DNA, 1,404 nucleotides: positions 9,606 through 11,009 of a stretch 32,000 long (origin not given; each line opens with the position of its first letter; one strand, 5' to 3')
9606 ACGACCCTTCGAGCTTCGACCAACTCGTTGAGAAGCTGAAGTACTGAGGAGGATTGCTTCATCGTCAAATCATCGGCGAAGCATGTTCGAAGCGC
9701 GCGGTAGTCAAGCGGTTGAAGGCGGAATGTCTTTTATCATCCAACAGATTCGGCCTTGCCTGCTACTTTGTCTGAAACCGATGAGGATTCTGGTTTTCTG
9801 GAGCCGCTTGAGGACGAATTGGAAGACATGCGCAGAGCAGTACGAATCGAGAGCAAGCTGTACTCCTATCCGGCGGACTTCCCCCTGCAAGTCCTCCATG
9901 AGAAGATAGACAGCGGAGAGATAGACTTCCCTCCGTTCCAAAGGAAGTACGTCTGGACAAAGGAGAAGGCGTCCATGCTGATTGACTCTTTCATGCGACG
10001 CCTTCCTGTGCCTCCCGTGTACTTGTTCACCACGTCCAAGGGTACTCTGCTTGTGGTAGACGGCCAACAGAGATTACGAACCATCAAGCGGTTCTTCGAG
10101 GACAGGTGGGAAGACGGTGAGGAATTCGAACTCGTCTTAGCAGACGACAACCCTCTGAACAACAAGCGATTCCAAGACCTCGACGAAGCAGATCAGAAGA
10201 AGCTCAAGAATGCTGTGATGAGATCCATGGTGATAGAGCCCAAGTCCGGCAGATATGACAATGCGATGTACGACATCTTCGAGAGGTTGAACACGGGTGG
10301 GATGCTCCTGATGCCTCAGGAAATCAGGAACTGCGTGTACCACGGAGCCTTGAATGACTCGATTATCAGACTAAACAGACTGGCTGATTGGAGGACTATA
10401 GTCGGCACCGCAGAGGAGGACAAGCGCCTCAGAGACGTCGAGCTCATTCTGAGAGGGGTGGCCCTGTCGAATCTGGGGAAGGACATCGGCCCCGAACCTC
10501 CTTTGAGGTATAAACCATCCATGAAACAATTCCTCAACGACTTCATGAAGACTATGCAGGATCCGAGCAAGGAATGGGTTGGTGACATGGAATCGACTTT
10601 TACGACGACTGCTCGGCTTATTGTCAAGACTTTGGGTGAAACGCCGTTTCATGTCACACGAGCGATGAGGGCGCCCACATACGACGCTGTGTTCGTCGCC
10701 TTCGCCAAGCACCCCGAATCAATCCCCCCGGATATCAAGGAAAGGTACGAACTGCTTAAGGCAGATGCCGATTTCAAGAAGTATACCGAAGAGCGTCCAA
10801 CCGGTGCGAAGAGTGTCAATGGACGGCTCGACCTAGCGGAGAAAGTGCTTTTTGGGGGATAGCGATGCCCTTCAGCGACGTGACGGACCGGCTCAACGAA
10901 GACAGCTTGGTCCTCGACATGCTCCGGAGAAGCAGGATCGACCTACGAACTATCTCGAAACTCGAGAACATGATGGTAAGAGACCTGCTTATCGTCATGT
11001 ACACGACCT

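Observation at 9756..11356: DUF262 without its usual DUF1524 nuclease, coupled 2 nt to a mini-HEPN: an apparent effector swap relative to GmrSD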

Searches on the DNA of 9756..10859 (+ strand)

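Call 44: search_dna_similar(query=L046:2617-4222:+, collection=ecoli_genomes, mode=distant, max_rows=10)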
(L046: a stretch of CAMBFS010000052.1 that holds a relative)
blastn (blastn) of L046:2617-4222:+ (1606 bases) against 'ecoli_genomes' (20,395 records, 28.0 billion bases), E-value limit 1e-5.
No match.

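Call 82: search_dna_similar(query=L086:52-1755:+, collection=ecoli_genomes, mode=distant, max_rows=30, rows=spread)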
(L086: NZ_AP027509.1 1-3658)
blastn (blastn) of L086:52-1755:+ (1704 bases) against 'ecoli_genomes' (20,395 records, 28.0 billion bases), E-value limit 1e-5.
Records with a match: 14; places in all: 16; records where one place covers at least 80% of the query: 4.
Genomes with a match: 14 of 5426; with a place that covers at least 80% of the query: 4. Places per genome that has any: lowest 1, median 1, highest 3. On chromosomes: 10 places; on plasmids: 6.
Best place of each record, by identity: >=99% 4; 60-80% 10.
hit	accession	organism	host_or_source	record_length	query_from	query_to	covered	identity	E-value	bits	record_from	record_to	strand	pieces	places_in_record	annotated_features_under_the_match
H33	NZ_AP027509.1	Escherichia coli strain LR-27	Homo sapiens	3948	1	1704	100%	100.0%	0e+0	3074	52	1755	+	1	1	DUF262 domain-containing protein | HEPN domain-containing protein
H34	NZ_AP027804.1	Escherichia coli strain 2017.10.01CC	Homo sapiens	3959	1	1704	100%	99.9%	0e+0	3069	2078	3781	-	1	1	DUF262 domain-containing protein | HEPN domain-containing protein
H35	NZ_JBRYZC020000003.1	Escherichia coli strain APEC_AN-25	Gallus gallus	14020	1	1704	100%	99.9%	0e+0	3069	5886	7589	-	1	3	DUF262 domain-containing protein | HEPN domain-containing protein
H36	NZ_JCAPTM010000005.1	Escherichia coli strain ES10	Aquarana catesbeiana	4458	1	1704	100%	99.8%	0e+0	3060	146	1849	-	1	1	DUF262 domain-containing protein | HEPN domain-containing protein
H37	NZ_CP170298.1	Escherichia coli strain BKQWHE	Homo sapiens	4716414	56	458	24%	68.8%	1e-33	154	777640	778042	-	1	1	GmrSD restriction endonuclease domain-containing protein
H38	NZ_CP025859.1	Escherichia coli strain 504239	Homo sapiens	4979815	56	458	24%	68.6%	6e-32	150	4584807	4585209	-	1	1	GmrSD restriction endonuclease domain-containing protein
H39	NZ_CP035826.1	Escherichia coli strain 67-1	Homo sapiens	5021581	56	458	24%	68.6%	6e-32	150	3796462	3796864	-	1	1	GmrSD restriction endonuclease domain-containing protein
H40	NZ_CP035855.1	Escherichia coli TW11681 strain TW11681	-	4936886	56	458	24%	68.6%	6e-32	150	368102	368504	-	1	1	GmrSD restriction endonuclease domain-containing protein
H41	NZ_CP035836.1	Escherichia coli strain WS1933D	Homo sapiens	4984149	56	458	24%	68.6%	6e-32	150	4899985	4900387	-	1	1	GmrSD restriction endonuclease domain-containing protein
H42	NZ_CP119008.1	Escherichia coli strain CE0011b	Bos taurus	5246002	56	458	24%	68.6%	6e-32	150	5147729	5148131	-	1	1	GmrSD restriction endonuclease domain-containing protein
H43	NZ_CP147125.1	Escherichia coli strain KMi012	river water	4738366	56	458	24%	68.6%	6e-32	150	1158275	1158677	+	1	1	GmrSD restriction endonuclease domain-containing protein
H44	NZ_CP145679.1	Escherichia coli strain S1-NGR-02-A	Homo sapiens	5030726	56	458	24%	68.6%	6e-32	150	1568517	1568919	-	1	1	GmrSD restriction endonuclease domain-containing protein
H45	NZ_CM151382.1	Escherichia coli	Homo sapiens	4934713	56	458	24%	68.6%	6e-32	150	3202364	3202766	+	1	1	GmrSD restriction endonuclease domain-containing protein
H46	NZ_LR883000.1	Escherichia coli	-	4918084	56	458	24%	68.6%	6e-32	150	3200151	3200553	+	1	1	DUF262 domain-containing protein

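Call 83: get_annotated_region(hit=H38, flank=3000)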
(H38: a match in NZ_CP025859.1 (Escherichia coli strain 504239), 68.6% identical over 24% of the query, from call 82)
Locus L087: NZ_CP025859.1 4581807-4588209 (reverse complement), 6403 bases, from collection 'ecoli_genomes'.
description: Escherichia coli strain 504239 chromosome, complete genome
organism: Escherichia coli strain 504239 (NCBI taxid 562)
replicon: chromosome; assembly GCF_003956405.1
host: Homo sapiens; source: stool; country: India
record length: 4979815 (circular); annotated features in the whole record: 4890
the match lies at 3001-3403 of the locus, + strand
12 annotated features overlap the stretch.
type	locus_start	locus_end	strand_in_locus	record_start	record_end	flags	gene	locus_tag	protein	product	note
CDS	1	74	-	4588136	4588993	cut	-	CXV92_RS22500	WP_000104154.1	DNA adenine methylase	-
CDS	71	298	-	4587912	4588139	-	-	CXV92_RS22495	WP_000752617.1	TraR/DksA family transcriptional regulator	-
CDS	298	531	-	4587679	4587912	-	-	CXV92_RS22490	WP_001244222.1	DUF2732 family protein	-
CDS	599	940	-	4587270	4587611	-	-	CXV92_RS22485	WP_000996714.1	DUF5347 family protein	-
CDS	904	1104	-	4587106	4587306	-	-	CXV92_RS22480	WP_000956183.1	phage filamentation protein Fil family protein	-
CDS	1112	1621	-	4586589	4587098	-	-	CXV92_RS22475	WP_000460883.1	phage regulatory CII family protein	-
CDS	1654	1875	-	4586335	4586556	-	-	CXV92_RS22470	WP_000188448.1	hypothetical protein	-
CDS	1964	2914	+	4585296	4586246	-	-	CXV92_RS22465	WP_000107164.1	phage repressor protein CI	-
CDS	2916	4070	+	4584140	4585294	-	-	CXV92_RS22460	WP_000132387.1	GmrSD restriction endonuclease domain-containing protein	-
CDS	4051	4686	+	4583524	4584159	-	-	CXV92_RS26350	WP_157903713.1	HEPN domain-containing protein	-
CDS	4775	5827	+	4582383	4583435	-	-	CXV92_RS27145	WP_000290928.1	phage integrase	-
CDS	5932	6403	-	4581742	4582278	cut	rcdA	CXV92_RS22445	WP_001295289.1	DNA-binding transcriptional regulator RcdA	-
